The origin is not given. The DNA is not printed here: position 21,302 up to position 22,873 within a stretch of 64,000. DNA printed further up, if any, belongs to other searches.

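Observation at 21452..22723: Stand-alone atypical radical-SAM-like gene as a single-gene cassette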

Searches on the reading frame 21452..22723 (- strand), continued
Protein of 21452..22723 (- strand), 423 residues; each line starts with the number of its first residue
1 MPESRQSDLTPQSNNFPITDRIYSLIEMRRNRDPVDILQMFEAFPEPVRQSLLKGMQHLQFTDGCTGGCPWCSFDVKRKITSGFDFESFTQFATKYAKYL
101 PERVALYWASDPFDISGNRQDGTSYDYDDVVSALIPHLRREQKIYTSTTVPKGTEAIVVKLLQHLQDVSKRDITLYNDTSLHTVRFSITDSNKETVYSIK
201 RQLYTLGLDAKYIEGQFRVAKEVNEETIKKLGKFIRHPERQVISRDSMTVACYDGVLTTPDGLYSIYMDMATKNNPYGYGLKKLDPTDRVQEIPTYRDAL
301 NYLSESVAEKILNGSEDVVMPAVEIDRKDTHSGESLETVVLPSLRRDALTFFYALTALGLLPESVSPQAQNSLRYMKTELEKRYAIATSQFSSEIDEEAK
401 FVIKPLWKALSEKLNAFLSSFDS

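Call 87: fold_search(model_id=the predicted structure, library=viral)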
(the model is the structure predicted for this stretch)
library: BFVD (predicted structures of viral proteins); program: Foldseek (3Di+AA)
matches with E <= 10: 303; with E <= 0.001: 0
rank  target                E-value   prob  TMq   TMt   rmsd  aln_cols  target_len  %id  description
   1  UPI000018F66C         4.6e-03  0.99  0.24  0.34   7.7       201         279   10  (no name look-up for this kind of identifier)
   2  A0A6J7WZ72            6.4e-03  0.93  0.19  0.33   7.2       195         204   12  Radical_SAM domain containing protein [uncultured Caudovirales phage]
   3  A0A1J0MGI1            1.5e-02  0.33  0.20  0.18  19.2       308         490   12  (no name in the UniProt tables at hand)
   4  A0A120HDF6            8.2e-02  0.14  0.10  0.13  18.4       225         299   11  Gag-Pol polyprotein (Fragment) [Human immunodeficiency virus type 1]
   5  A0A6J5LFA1            1.0e-01  0.47  0.20  0.22   9.3       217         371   14  AslB Arylsulfatase regulator (Fe-S oxidoreductase) [uncultured Caudovirales phage]
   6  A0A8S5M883            1.2e-01  0.28  0.16  0.09  15.1       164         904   11  Tail protein [Siphoviridae sp. ctg5k4]
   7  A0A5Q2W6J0            1.4e-01  0.38  0.19  0.27   7.2       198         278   13  (no name in the UniProt tables at hand)
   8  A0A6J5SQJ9            1.8e-01  0.33  0.20  0.14  10.4       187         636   10  Ribonucleotide reductase large subunit, C-terminal (Fragment) [uncultured Caudovirales phage]
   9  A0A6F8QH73            2.1e-01  0.04  0.06  0.04  18.5       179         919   13  (no name in the UniProt tables at hand)
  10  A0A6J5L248            3.2e-01  0.20  0.22  0.24  17.5       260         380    6  Ribonucleoside-diphosphate reductase [uncultured Caudovirales phage]
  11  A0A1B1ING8            3.2e-01  0.05  0.13  0.14  12.0       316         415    8  (no name in the UniProt tables at hand)
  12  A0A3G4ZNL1            4.0e-01  0.06  0.12  0.14  18.3       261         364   13  VWFA domain-containing protein [Terrestrivirus sp.]
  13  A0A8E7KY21            4.7e-01  0.02  0.10  0.14  18.9       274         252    9  Polynucleotide kinase/phosphatase [Hafnia phage Pocis76]
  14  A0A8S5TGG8            5.0e-01  0.12  0.12  0.15  10.4       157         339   11  Uncharacterized protein [Myoviridae sp. ctIty1]
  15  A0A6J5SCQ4            5.0e-01  0.01  0.07  0.04  33.6       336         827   11  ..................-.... domain-containing protein [uncultured Caudovirales phage]
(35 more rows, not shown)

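Call 89: search_protein_families(library=pfam, proteins=[L010:1298-2308:+, L010:2596-4605:+, L010:5523-7547:+, L010:7590-9083:+, L010:9080-10261:+, L010:10234-11727:+, L010:11959-12642:+, L010:13409-14698:+, L010:4476-5288:-, L010:12754-13671:-], max_evalue=0.001)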
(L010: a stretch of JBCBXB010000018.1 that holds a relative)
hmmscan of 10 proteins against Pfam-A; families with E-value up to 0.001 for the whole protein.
L010:1298-2308:+ (336 aa): 0 families

L010:2596-4605:+ (669 aa): 2 families
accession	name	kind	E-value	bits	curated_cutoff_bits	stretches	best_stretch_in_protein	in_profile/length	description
PF04055.27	Radical_SAM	-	4e-14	53.5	29.5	1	276-438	1-166/166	Radical SAM superfamily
PF02310.24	B12-binding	-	1.6e-05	25.2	32.1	1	116-195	37-116/121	B12 binding domain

L010:5523-7547:+ (674 aa): 2 families
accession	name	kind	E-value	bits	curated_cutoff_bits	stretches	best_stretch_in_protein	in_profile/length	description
PF04055.27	Radical_SAM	-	1.1e-10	42.4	29.5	1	281-440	5-166/166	Radical SAM superfamily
PF02310.24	B12-binding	-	0.00011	22.4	32.1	1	125-200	41-116/121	B12 binding domain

L010:7590-9083:+ (497 aa): 0 families

L010:9080-10261:+ (393 aa): 2 families
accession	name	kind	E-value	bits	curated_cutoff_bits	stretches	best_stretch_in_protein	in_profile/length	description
PF05175.20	MTS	-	4.9e-06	26.7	23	1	154-233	31-110/170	Methyltransferase small domain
PF06325.19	PrmA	-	4.6e-05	23.5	22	1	155-228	162-233/296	Ribosomal protein L11 methyltransferase (PrmA)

L010:10234-11727:+ (497 aa): 1 family
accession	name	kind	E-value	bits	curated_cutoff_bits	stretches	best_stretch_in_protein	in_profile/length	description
PF13575.12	DUF4135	-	3.3e-73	247.5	29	1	97-448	2-376/378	Domain of unknown function (DUF4135)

L010:11959-12642:+ (227 aa): 0 families

L010:13409-14698:+ (429 aa): 3 families
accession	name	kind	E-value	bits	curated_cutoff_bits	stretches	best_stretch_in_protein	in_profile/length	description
PF12625.12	Arabinose_bd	-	8.5e-26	91.6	27.6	1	121-293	5-181/185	Arabinose-binding domain of AraC transcription regulator, N-term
PF12833.13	HTH_18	-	2.1e-17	63.6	33.6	1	347-423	2-79/80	Helix-turn-helix domain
PF00165.29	HTH_AraC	-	1.3e-06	28.8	26.6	1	386-422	6-41/42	Bacterial regulatory helix-turn-helix proteins, AraC family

L010:4476-5288:- (270 aa): 0 families

L010:12754-13671:- (305 aa): 0 families

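Call 90: search_protein_families(library=ncbifam, proteins=[L010:7590-9083:+, L010:2596-4605:+, L010:5523-7547:+, L010:9080-10261:+, L010:10234-11727:+, L010:1298-2308:+, L010:11959-12642:+], max_evalue=0.001)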
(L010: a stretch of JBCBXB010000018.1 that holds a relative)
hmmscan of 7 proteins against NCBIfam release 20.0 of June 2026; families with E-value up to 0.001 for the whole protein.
L010:7590-9083:+ (497 aa): 1 family
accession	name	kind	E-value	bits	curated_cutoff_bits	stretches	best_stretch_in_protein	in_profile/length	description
TIGR04517.1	rSAM_PoyD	subfamily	5.6e-144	480.4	325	1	18-481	1-445/446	radical SAM family RiPP maturation amino acid epimerase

L010:2596-4605:+ (669 aa): 14 families
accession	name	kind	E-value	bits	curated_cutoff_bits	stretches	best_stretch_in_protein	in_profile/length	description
TIGR03975.1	rSAM_ocin_1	subfamily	4.5e-194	646.4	281.85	1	9-625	1-605/606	RiPP maturation radical SAM C-methyltransferase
NF050148.1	rSAM_ApyD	equivalog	1.1e-14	53.8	750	1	121-327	65-250/645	RiPP biosynthesis radical SAM protein ApyD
TIGR04367.1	HpnR_B12_rSAM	equivalog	2.1e-12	46.4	650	1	121-441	51-352/490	hopanoid C-3 methylase HpnR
TIGR03471.1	HpnJ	equivalog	8.6e-12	44.7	577.6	1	147-438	85-362/472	hopanoid biosynthesis associated radical SAM protein HpnJ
TIGR02026.1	BchE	equivalog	9.7e-11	41.2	481.35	1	120-441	53-369/497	magnesium-protoporphyrin IX monomethyl ester anaerobic oxidative cyclase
NF033712.0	B12_rSAM_KedN5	subfamily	5.1e-10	38.2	700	1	118-330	49-248/624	KedN5 family methylcobalamin-dependent radical SAM C-methyltransferase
TIGR04385.1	B12_rSAM_cofa1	equivalog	4.1e-09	36.2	450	1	149-444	89-367/438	B12 lower ligand biosynthesis radical SAM protein BzaD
TIGR04014.1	B12_SAM_MJ_0865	equivalog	5.8e-09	35.2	360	1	274-439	161-334/434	methyl-coenzyme M reductase glutamine C-methyltransferase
TIGR04072.2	rSAM_ladder_B12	equivalog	3.7e-08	32.4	360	1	274-403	181-311/443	lipid biosynthesis B12-binding/radical SAM protein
TIGR04479.1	bcpD_PhpK_rSAM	subfamily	1.2e-06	27.2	600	1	271-473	239-437/504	PhpK family radical SAM P-methyltransferase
NF038361.1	rSAM_Sden_1168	equivalog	2.2e-06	26.5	575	1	130-340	140-342/560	Sden_1168 family B12-binding radical SAM P-methyltransferase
TIGR04295.1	B12_rSAM_oligo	hypoth_equivalog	2.7e-05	23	400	1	272-400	199-320/422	TIGR04295 family B12-binding domain-containing radical SAM protein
TIGR04013.1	B12_SAM_MJ_1487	hypoth_equivalog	0.00015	20.7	251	0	108-311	19-186/382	TIGR04013 family B12-binding domain/radical SAM domain-containing protein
NF040546.1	rSAM_CUAEP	equivalog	0.00047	19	500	0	178-439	93-339/468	CUAEP/CCAEP-tail radical SAM (seleno)protein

L010:5523-7547:+ (674 aa): 11 families
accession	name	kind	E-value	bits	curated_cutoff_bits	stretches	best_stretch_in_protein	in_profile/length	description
TIGR03975.1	rSAM_ocin_1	subfamily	1.9e-177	591.4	281.85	1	15-630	1-605/606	RiPP maturation radical SAM C-methyltransferase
NF050148.1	rSAM_ApyD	equivalog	3.1e-10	39.1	750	1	123-436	62-359/645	RiPP biosynthesis radical SAM protein ApyD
TIGR04385.1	B12_rSAM_cofa1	equivalog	7.3e-08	32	450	1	156-430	91-351/438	B12 lower ligand biosynthesis radical SAM protein BzaD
TIGR03471.1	HpnJ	equivalog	1.8e-07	30.4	577.6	1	279-439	202-361/472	hopanoid biosynthesis associated radical SAM protein HpnJ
TIGR04072.2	rSAM_ladder_B12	equivalog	7.1e-07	28.2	360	1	277-431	183-337/443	lipid biosynthesis B12-binding/radical SAM protein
TIGR04295.1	B12_rSAM_oligo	hypoth_equivalog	4.4e-06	25.6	400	1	273-401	199-319/422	TIGR04295 family B12-binding domain-containing radical SAM protein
TIGR04014.1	B12_SAM_MJ_0865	equivalog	6.8e-06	25.1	360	1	367-437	260-330/434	methyl-coenzyme M reductase glutamine C-methyltransferase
TIGR02026.1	BchE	equivalog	1.7e-05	23.9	481.35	1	277-417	197-339/497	magnesium-protoporphyrin IX monomethyl ester anaerobic oxidative cyclase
TIGR04367.1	HpnR_B12_rSAM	equivalog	0.00012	20.8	650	1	270-418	182-328/490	hopanoid C-3 methylase HpnR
TIGR04479.1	bcpD_PhpK_rSAM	subfamily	0.00025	19.6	600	1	270-439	236-405/504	PhpK family radical SAM P-methyltransferase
NF038361.1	rSAM_Sden_1168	equivalog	0.00081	18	575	0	185-332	195-336/560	Sden_1168 family B12-binding radical SAM P-methyltransferase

L010:9080-10261:+ (393 aa): 11 families
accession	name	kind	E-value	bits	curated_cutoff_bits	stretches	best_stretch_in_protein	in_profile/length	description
TIGR03534.1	RF_mod_PrmC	equivalog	1.5e-11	44.2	199.1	1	154-233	86-168/253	peptide chain release factor N(5)-glutamine methyltransferase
NF011529.0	PRK14968.1-3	equivalog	5.6e-11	42.2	162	1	138-276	21-156/198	putative methyltransferase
TIGR00536.1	hemK_fam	subfamily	1.5e-09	37.3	115.5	1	156-233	116-194/286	HemK family protein methyltransferase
TIGR03533.1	L3_gln_methyl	equivalog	1.7e-08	34.2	229.7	1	156-233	123-201/284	50S ribosomal protein L3 N(5)-glutamine methyltransferase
TIGR00537.1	hemK_rel_arch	hypoth_equivalog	7.9e-07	28.9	87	1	155-277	20-141/179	HemK2/MTQ2 family protein methyltransferase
NF002421.0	PRK01544.1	equivalog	4.9e-06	25.5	567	1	144-235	128-220/524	bifunctional peptide chain release factor N(5)-glutamine methyltransferase PrmC/tRNA (guanosine(46)-N7)-methyltransferase TrmB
NF001784.0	PRK00517.2-1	equivalog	4.4e-05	23.1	244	1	121-246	122-249/290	50S ribosomal protein L11 methyltransferase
NF011527.0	PRK14968.1-1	equivalog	6.5e-05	22.7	242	1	150-281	30-157/192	putative methyltransferase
NF011530.0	PRK14968.1-4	equivalog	0.00032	20.1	243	1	139-275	25-156/202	putative methyltransferase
TIGR00406.1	prmA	equivalog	0.00052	19.5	183.15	1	155-228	160-232/288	50S ribosomal protein L11 methyltransferase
NF053718.1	23SC1962Mtase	equivalog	0.00095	18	575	0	154-233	210-292/383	23S rRNA (cytosine(1962)-C(5))-methyltransferase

L010:10234-11727:+ (497 aa): 1 family
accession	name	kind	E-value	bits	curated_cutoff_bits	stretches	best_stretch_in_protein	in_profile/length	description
TIGR03897.1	lanti_2_LanM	subfamily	5.2e-72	242.9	304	1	97-452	94-472/932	type 2 lanthipeptide synthetase LanM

L010:1298-2308:+ (336 aa): 0 families

L010:11959-12642:+ (227 aa): 0 families
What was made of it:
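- On PoyD family (TIGR04517, RiPP amino-acid epimerase): The positive control L010:7590-9083 scores 480 bits (call 90). Compare L010 (calls 89, 90).
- Closest known: PoyD-type radical SAM RiPP amino-acid epimerases. Different: Compare the true cluster in L010 (calls 89, 90).
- A bona fide PoyD protein (480 bits against a cutoff of 325) from a polytheonamide-like cluster (calls 89, 90) seeded a 40-sequence PoyD alignment.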

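Call 93: find_homologous_proteins(query=L010:7590-9083:+, max_evalue=1e-10)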
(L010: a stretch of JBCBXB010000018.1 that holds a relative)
Query L010:7590-9083:+ (497 aa): 1132 proteins with E <= 1e-10 among 8000 candidates; the best 120 are listed.
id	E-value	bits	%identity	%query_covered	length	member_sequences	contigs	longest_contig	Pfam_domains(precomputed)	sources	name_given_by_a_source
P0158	0.0e+0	1157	100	100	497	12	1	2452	-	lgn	-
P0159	1.9e-240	817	69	99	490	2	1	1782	-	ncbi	ncbi:MAG: radical SAM family RiPP maturation amino acid epimerase, partial [Pseudomonadota bacterium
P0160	4.0e-228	776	99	70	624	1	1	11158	PF01960.24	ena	-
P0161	3.3e-219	747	68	97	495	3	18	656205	-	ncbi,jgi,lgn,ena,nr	ncbi:MAG: hypothetical protein VR70_09950 [Rhodospirillaceae bacterium BRH_c57]|nr:MAG: hypothetical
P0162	1.2e-217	742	65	99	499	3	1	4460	-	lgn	-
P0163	4.8e-186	637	65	85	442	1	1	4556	-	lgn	-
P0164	4.7e-184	631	65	85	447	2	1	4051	-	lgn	-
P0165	3.3e-177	608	56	98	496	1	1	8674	PF04055.28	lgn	-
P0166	8.3e-176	604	55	96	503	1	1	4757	-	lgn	-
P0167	3.0e-174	598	54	98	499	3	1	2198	-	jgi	jgi:radical SAM family RiPP maturation amino acid epimerase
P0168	5.0e-173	594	55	96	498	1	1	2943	-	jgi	jgi:radical SAM family RiPP maturation amino acid epimerase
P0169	1.2e-172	593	54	98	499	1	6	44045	-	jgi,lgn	jgi:radical SAM family RiPP maturation amino acid epimerase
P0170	1.2e-171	590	51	96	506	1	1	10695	-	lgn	-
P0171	1.6e-171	589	55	96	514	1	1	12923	-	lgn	-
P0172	2.1e-171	589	54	96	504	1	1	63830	-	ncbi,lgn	ncbi:MAG: radical SAM family RiPP maturation amino acid epimerase [Xanthobacteraceae bacterium]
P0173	5.0e-171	588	54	96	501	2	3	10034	PF04055.28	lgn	-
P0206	2.1e-150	520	47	95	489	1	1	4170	PF04055.28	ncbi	-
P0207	1.3e-146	507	48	94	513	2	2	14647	PF04055.28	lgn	-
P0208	1.6e-146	507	47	96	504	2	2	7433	PF04055.28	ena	-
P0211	1.0e-131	458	55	74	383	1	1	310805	PF04055.28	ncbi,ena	-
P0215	7.4e-114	399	41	96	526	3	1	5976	PF04055.28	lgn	-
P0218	4.0e-109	384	40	95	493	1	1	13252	PF04055.28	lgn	-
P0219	7.6e-109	383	41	93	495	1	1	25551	PF04055.28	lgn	-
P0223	3.6e-104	367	41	93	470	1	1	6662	PF04055.28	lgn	-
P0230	1.3e-98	349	41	93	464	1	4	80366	PF04055.28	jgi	jgi:radical SAM family RiPP maturation amino acid epimerase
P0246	1.1e-95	339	41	94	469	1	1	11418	PF04055.28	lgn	-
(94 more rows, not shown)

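Call 100: search_solved_structures(query=A5, max_evalue=1)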
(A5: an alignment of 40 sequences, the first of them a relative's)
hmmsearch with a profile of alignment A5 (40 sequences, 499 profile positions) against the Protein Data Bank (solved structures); distinct sequences matched with E-value up to 1: 2.
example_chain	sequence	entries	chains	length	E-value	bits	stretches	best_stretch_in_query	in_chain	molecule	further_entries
3j79_2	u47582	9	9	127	0.34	12.8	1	254-313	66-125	60S ribosomal protein eL28 | 60S ribosomal protein L28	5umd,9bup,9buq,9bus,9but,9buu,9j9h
6fz6_A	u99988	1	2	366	0.73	11.7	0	138-166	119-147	Probable dual-specificity RNA methyltransferase RlmN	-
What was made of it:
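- Tried and rejected: The PoyD profile found no solved relative (call 100).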
